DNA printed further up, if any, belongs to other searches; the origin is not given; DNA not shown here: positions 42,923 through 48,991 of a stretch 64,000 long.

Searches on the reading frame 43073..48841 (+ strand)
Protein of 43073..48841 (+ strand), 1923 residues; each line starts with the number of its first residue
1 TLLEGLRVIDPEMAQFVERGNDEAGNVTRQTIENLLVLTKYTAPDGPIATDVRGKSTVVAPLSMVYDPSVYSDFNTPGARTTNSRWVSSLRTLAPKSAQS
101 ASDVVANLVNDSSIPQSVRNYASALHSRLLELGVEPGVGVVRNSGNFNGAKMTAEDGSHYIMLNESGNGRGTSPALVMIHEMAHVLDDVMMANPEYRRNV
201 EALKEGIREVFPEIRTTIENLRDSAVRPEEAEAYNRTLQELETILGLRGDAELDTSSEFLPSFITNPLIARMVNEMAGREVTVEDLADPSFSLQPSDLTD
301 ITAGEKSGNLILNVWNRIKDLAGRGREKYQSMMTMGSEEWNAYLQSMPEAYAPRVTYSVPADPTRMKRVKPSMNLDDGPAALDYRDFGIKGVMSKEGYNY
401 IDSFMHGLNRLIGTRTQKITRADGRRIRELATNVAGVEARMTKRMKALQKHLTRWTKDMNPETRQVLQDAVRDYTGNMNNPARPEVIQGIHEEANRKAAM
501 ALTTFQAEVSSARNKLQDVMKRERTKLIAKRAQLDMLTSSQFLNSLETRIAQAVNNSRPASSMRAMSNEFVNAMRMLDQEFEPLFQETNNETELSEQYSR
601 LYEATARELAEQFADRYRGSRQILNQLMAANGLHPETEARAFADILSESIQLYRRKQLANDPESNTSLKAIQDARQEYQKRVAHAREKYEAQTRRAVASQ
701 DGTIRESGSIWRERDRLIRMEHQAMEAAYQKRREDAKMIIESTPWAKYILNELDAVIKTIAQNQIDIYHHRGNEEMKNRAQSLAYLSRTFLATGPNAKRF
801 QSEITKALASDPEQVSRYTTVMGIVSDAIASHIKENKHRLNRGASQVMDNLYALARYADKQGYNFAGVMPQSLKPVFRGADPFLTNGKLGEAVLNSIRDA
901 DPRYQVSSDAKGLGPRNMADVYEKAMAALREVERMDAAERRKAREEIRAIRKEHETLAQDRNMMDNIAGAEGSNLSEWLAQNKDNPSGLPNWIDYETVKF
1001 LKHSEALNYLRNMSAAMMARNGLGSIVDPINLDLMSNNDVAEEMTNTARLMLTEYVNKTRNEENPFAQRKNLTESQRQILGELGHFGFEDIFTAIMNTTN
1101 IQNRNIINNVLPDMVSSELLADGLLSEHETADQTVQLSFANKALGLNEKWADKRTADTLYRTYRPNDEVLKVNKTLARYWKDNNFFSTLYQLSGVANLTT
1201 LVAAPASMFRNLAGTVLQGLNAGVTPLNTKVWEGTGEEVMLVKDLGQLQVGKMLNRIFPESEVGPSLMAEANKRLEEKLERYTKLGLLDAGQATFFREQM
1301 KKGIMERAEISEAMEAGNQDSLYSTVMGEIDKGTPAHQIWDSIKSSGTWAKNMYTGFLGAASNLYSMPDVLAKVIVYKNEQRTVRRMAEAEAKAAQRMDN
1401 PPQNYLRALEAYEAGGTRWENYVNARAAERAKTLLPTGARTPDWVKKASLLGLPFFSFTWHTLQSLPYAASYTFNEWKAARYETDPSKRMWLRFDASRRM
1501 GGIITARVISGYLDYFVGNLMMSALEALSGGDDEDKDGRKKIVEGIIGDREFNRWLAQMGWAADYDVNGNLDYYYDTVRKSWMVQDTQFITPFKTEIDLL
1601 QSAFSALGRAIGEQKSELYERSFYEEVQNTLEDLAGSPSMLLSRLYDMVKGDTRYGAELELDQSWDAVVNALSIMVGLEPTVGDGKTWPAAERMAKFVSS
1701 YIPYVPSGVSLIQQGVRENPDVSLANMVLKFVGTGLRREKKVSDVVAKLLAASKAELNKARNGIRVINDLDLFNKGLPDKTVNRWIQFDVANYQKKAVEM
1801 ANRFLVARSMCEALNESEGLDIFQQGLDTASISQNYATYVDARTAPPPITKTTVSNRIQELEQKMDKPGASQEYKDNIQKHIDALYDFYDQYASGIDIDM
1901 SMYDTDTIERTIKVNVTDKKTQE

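Call 38: search_dna_similar(query=window:43073-48841:+, collection=phages, mode=protein, max_rows=12, max_evalue=0.001)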
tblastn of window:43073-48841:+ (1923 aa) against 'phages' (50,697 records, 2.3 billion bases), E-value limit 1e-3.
No match.
